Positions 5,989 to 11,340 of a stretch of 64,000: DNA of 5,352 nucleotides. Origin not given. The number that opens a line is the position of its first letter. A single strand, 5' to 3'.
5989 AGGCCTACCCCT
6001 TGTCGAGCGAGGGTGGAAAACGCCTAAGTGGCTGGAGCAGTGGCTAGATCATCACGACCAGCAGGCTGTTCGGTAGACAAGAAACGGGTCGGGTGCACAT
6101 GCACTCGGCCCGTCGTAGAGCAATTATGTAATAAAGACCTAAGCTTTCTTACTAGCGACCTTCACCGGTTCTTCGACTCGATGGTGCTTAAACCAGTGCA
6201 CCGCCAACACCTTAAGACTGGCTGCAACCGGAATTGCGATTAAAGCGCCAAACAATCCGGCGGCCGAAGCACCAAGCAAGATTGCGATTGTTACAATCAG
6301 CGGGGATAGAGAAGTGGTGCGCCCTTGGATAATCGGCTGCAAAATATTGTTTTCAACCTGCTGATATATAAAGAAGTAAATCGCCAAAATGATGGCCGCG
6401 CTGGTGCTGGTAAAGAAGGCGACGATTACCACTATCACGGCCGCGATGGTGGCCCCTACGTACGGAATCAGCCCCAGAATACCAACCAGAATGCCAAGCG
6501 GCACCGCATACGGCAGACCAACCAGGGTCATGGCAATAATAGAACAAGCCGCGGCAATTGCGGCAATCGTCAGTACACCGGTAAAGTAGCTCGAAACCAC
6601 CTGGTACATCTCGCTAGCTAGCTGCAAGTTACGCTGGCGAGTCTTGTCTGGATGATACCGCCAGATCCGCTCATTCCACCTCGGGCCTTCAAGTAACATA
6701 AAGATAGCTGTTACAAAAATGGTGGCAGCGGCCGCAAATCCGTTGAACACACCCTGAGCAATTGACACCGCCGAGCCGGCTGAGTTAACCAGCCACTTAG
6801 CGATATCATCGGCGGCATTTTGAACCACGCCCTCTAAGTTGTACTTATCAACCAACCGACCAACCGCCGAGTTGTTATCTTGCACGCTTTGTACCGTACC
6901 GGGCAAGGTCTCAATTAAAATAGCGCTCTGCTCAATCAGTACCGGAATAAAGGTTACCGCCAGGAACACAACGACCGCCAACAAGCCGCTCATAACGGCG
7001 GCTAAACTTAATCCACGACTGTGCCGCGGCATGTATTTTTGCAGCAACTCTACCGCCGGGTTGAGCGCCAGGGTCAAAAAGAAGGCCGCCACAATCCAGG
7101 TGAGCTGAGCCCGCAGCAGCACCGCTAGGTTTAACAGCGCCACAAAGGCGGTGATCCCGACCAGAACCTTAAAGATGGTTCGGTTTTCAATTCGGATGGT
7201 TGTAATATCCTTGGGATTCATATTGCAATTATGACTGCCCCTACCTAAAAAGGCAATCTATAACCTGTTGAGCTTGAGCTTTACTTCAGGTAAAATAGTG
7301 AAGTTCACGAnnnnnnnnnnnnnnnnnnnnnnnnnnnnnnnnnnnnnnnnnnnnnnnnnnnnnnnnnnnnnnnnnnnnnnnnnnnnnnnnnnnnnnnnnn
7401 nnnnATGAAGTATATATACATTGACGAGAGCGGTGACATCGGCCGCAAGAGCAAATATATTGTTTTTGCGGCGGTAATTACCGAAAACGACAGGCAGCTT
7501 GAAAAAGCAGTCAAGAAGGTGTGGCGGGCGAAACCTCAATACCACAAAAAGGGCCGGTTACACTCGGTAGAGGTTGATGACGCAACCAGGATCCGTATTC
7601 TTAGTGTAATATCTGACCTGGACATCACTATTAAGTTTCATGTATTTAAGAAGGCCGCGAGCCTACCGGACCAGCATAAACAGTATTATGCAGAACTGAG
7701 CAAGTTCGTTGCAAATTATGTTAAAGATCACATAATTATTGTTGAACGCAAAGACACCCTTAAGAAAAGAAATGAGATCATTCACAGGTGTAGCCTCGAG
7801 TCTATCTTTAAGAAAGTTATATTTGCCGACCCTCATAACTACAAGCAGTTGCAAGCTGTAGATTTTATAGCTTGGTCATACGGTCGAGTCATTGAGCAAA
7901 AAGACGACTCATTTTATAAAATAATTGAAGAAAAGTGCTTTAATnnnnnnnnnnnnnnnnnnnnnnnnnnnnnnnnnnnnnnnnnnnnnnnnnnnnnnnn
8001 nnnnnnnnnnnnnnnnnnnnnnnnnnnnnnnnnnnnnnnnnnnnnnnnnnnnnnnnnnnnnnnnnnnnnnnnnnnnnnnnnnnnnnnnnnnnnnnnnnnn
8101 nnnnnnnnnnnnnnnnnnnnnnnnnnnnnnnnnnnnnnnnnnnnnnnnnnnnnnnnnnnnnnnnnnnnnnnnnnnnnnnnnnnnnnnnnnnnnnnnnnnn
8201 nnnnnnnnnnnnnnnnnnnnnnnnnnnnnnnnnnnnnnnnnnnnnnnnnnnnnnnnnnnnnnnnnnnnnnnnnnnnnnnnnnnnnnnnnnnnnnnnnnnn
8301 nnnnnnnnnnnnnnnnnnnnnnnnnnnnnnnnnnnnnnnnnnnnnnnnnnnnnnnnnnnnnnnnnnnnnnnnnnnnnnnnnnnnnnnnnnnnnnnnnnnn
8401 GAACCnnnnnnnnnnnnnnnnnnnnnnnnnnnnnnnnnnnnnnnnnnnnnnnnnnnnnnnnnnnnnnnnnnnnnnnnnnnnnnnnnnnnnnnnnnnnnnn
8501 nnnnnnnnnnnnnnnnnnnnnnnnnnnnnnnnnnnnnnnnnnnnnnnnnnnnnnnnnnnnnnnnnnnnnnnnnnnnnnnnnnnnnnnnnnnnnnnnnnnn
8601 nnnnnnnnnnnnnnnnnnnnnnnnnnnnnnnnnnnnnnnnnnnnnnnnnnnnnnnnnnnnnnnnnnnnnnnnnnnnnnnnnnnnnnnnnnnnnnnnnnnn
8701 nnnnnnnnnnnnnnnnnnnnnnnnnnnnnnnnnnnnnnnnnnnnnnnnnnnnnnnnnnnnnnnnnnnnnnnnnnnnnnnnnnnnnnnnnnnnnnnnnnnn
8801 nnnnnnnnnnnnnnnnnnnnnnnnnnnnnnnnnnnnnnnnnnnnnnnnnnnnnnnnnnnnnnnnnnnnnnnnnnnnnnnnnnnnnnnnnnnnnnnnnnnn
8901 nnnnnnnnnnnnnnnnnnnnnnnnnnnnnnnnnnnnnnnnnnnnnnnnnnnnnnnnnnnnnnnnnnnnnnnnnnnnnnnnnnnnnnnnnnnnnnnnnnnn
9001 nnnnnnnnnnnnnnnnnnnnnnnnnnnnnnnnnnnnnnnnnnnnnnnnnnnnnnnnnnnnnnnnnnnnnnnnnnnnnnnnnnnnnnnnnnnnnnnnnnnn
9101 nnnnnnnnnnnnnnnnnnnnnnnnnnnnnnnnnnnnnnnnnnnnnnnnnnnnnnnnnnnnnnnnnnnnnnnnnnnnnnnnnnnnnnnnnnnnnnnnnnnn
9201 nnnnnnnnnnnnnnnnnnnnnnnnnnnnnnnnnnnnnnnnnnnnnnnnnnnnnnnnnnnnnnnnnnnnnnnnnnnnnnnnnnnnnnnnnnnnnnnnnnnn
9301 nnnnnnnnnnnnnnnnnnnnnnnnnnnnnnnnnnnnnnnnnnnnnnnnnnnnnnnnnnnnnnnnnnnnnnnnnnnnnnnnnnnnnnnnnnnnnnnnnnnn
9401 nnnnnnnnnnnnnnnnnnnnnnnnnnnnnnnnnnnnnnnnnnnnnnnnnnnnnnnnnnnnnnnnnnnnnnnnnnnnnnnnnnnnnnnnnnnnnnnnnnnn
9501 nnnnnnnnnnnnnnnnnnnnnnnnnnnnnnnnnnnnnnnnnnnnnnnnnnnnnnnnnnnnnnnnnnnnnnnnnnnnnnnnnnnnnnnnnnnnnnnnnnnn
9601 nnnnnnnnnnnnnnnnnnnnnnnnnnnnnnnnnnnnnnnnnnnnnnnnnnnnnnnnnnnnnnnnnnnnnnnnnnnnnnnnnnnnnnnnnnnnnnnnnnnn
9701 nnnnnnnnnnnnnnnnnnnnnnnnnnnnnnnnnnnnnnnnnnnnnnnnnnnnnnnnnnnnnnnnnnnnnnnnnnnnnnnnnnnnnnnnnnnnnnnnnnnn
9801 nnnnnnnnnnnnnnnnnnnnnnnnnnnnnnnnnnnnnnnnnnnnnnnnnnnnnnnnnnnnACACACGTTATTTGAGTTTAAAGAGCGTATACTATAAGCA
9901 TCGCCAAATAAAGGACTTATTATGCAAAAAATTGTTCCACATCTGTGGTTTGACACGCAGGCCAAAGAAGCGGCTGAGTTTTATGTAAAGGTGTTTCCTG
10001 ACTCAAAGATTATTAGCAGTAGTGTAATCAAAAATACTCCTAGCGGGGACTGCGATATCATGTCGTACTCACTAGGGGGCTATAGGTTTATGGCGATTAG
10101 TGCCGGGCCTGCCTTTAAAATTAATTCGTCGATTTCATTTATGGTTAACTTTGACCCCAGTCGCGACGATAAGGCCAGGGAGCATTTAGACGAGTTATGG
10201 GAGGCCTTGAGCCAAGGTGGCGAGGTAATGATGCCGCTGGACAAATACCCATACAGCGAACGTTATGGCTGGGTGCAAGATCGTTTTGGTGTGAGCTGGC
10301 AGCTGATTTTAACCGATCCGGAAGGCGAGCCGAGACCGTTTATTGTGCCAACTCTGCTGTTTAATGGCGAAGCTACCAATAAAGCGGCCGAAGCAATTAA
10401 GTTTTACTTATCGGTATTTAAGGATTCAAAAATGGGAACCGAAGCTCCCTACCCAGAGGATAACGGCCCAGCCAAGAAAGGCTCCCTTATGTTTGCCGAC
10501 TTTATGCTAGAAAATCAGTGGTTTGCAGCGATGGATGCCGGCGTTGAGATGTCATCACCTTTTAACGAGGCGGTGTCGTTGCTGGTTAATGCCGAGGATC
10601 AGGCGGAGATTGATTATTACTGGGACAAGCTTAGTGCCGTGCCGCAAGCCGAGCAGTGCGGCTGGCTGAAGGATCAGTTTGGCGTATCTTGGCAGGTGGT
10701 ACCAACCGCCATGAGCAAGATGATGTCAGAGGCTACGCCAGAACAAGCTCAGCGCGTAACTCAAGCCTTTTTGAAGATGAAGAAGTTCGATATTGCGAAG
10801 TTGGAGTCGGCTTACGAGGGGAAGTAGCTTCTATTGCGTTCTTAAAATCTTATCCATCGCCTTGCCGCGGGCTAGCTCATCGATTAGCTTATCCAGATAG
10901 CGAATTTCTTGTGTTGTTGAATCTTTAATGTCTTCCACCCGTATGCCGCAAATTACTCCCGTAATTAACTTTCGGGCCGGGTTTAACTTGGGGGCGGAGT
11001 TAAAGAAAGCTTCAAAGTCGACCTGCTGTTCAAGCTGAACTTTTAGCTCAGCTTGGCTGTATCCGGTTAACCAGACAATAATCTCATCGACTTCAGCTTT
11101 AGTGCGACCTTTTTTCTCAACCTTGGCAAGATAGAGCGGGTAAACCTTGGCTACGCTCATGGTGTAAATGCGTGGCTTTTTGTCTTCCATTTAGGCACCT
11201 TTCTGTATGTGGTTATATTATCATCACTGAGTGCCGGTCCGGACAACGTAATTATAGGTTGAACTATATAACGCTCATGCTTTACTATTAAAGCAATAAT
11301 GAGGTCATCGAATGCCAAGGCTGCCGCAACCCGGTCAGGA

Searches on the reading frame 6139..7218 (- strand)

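Call 22: search_protein_families(library=pfam, proteins=[window:6139-7218:-], max_evalue=0.001)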
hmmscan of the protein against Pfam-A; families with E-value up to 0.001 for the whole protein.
window:6139-7218:- (359 aa): 1 family
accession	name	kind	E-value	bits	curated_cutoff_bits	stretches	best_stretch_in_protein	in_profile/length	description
PF01594.21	AI-2E_transport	-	1.2e-55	189.5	34.3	1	23-339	6-323/327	AI-2E family transporter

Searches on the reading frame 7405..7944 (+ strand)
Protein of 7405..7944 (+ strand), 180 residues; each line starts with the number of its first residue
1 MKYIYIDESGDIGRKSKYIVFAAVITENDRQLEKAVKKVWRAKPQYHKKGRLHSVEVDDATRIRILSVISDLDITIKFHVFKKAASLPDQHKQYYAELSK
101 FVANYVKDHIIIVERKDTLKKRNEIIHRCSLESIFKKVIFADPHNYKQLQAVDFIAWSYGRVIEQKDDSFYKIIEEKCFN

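Call 22: search_protein_families(library=pfam, proteins=[window:7405-7944:+], max_evalue=0.001)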
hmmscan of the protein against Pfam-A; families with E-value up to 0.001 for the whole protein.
window:7405-7944:+ (180 aa): 1 family
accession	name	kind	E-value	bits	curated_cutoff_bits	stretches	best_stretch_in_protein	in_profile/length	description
PF12686.12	DUF3800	-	2.3e-13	51.5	21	1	3-161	1-148/149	Protein of unknown function (DUF3800)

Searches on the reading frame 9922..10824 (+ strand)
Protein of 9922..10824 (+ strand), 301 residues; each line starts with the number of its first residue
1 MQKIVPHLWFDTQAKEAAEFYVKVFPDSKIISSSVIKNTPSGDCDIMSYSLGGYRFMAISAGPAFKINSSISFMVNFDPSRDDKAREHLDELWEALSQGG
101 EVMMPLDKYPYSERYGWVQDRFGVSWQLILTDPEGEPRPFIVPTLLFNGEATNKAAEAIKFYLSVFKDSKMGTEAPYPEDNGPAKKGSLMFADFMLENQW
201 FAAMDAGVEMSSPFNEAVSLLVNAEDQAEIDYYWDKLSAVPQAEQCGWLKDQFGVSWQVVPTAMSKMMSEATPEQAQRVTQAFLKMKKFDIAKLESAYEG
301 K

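Call 3: search_protein_families(library=pfam, proteins=[window:9922-10824:+], max_evalue=0.1)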
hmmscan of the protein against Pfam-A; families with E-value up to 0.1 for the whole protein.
window:9922-10824:+ (301 aa): 3 families
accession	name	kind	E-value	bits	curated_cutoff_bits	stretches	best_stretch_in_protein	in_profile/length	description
PF06983.19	3-dmu-9_3-mt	-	1.1e-70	235.9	24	2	141-260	3-116/116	3-demethylubiquinone-9 3-methyltransferase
PF00903.31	Glyoxalase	-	2e-05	25.4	20.6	1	87-128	79-121/121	Glyoxalase/Bleomycin resistance protein/Dioxygenase superfamily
PF24388.1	Permuted_GreAB-C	-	0.00029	20.9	27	1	118-142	29-53/54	Permuted GreAB-C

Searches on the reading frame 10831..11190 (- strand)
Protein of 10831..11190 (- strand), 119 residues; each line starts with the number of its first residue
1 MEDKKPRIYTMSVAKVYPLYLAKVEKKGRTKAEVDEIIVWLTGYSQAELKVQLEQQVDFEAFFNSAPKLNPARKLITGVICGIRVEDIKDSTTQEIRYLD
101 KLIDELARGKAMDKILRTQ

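Call 3: search_protein_families(library=pfam, proteins=[window:10831-11190:-], max_evalue=0.1)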
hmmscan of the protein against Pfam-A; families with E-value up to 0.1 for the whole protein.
window:10831-11190:- (119 aa): 1 family
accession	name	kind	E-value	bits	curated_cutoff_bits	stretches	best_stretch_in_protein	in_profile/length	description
PF09966.14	DUF2200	-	4.5e-52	175.3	22.8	1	7-117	1-111/111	Uncharacterized protein conserved in bacteria (DUF2200)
